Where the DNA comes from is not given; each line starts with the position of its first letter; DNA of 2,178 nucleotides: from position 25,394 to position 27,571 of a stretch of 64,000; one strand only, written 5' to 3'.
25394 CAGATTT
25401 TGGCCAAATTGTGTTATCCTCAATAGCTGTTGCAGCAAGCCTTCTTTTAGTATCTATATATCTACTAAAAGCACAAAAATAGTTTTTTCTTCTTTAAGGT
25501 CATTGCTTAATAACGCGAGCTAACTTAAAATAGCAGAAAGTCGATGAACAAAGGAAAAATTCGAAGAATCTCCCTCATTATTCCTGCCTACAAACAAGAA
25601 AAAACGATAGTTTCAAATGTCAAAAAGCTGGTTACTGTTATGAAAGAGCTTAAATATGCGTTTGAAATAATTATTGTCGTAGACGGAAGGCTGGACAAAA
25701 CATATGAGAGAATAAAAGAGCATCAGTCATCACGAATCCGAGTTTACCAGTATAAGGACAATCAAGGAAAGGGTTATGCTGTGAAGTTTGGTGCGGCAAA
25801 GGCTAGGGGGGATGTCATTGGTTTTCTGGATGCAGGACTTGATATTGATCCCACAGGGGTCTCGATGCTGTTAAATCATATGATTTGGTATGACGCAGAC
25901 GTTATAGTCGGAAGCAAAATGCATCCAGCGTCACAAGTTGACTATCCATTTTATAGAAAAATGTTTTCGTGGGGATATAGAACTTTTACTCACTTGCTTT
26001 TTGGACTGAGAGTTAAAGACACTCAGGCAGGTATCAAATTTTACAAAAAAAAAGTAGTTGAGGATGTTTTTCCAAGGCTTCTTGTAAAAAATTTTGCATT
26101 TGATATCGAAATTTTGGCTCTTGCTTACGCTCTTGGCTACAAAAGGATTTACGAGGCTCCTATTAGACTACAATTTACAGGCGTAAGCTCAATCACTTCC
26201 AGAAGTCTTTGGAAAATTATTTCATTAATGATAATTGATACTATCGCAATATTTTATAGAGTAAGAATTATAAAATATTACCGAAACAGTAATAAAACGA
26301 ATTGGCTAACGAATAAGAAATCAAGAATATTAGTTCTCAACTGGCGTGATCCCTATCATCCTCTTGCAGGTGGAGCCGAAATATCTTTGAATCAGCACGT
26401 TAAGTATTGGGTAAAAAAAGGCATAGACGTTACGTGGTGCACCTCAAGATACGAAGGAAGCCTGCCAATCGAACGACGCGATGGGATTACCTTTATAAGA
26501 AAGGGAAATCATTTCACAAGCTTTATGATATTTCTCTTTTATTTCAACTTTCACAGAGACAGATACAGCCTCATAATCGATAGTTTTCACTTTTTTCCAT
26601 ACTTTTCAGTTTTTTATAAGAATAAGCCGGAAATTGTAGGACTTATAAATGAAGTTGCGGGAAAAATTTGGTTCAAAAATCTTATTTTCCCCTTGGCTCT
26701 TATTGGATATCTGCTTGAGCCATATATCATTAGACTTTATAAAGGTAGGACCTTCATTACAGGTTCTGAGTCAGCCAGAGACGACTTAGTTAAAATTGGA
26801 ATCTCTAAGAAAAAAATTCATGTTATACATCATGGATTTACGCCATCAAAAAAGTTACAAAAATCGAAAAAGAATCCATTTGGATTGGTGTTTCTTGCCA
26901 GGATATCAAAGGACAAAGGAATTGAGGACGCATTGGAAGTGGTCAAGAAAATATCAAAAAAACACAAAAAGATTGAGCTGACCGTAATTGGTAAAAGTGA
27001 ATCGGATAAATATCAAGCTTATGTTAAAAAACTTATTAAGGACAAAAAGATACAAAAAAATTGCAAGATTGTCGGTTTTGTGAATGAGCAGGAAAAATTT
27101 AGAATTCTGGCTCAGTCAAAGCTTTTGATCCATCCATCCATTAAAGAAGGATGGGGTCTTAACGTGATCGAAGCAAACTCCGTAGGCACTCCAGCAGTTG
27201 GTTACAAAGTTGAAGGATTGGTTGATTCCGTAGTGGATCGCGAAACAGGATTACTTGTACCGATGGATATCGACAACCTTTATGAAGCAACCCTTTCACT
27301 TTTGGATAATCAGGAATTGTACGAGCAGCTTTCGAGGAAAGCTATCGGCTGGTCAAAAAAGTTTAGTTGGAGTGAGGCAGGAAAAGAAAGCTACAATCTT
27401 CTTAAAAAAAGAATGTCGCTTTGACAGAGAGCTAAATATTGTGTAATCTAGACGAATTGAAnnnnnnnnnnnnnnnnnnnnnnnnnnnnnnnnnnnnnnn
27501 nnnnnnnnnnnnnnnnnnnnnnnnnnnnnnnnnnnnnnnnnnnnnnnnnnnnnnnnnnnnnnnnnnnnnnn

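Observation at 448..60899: Extreme concentration of glycosylation machinery: about 17 GT-C membrane glycosyltransferases plus about 9 GT2 and about 8 GT4 genes in 60 kb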

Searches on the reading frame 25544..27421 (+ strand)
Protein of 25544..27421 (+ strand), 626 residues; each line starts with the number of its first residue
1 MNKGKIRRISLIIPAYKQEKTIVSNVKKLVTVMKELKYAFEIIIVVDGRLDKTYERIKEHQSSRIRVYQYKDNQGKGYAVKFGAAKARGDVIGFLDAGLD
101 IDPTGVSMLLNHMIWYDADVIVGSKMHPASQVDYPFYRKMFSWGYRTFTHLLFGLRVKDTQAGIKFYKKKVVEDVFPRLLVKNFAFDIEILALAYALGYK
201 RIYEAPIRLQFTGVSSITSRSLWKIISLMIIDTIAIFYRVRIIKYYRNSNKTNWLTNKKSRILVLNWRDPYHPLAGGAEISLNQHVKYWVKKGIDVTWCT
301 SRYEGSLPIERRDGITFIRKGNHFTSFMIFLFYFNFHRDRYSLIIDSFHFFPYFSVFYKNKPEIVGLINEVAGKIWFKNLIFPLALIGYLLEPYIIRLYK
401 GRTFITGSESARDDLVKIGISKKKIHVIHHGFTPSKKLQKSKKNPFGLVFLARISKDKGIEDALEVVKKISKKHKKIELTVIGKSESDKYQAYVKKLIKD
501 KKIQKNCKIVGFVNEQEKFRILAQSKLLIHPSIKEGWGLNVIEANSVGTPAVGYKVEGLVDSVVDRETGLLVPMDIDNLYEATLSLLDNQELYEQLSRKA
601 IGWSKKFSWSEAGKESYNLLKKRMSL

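Call 4: search_protein_families(library=pfam, proteins=[window:25544-27421:+], max_evalue=0.001)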
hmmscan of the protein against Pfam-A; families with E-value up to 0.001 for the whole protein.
window:25544-27421:+ (626 aa): 7 families
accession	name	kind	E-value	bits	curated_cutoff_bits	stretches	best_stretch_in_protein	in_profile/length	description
PF00534.26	Glycos_transf_1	-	1.3e-33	116.4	26.4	1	439-601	9-170/172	Glycosyl transferases group 1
PF13692.12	Glyco_trans_1_4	-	1e-24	87.9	27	1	448-589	4-142/142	Glycosyl transferases group 1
PF00535.33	Glycos_transf_2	-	7.1e-22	78.6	23.3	1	10-176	1-168/168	Glycosyl transferase family 2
PF20706.3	GT4-conflict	-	1.6e-11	44.3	26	1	420-559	169-316/385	Family 4 Glycosyltransferase in conflict systems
PF13439.12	Glyco_transf_4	-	1.6e-10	41.8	28.5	1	276-433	2-167/170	Glycosyltransferase Family 4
PF10111.15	Glyco_tranf_2_2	-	7.4e-05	22.8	27.3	1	10-97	1-90/276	Glycosyltransferase like family 2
PF02350.25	Epimerase_2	-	0.00054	19.4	30.6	0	433-598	170-328/347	UDP-N-acetylglucosamine 2-epimerase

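Call 44: search_protein_families(library=ncbifam, proteins=[window:25544-27421:+], max_evalue=0.00001)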
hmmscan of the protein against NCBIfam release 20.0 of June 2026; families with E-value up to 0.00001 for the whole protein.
window:25544-27421:+ (626 aa): 47 families (the best 25 are shown)
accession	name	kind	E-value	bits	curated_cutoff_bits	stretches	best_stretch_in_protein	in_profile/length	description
NF041010.1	glycosy_Agl16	equivalog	1e-24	87.1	575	1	402-619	135-347/352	glycosylation protein Agl16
NF046085.1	XrtY_assoc_Gly1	equivalog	2.3e-23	82.7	400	1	403-600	163-360/387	XrtY-associated glycosyltransferase XYAG1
NF047880.1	glyco_SdgA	exception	1.5e-21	76.6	800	1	404-610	272-477/488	serine-aspartate repeat adhesin O-glycosyltransferase SdgA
NF038295.1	EPS_HpsP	equivalog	5.5e-21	75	550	1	412-615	177-379/388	hormogonium polysaccharide biosynthesis glycosyltransferase HpsP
NF041876.1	EPS_EpsE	equivalog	3e-20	72.8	400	1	435-600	203-372/389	exopolysaccharide biosynthesis GT4 family glycosyltransferase EpsE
TIGR03999.1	thiol_BshA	equivalog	2.5e-16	59.6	273.7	1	448-610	202-360/375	N-acetyl-alpha-D-glucosaminyl L-malate synthase BshA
TIGR03449.1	mycothiol_MshA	equivalog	3.8e-16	59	462.5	1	448-618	223-398/406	D-inositol-3-phosphate glycosyltransferase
TIGR02149.1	glgA_Coryne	subfamily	9.1e-15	54.7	302.4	1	407-622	151-389/391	glycogen synthase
NF012028.0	PRK15484.1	subfamily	2e-14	53.5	618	1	448-614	196-369/380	lipopolysaccharide N-acetylglucosaminyltransferase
NF038255.1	exopoly_VpsD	equivalog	5.8e-14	51.7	300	1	423-557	177-315/381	VpsD family glycosyltransferase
NF047881.1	glyco_SdgB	exception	6.3e-14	51.5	800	1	429-610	303-483/496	serine-aspartate repeat adhesin O-glycosyltransferase SdgB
TIGR03937.1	PgaC_IcaA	equivalog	6.6e-14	51.7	422.3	1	3-114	41-151/407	poly-beta-1,6-N-acetyl-D-glucosamine synthase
TIGR02095.1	glgA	subfamily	7.7e-14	51.2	328.45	1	439-617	289-471/477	glycogen/starch synthase, ADP-glucose type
NF041139.1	TreT_Thcocales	equivalog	3.3e-13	49.2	775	1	449-600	233-388/412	trehalose synthase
TIGR04047.1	MSMEG_0565_glyc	hypoth_equivalog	7e-12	45.1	259.85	1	454-615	202-366/373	MSMEG_0565 family glycosyltransferase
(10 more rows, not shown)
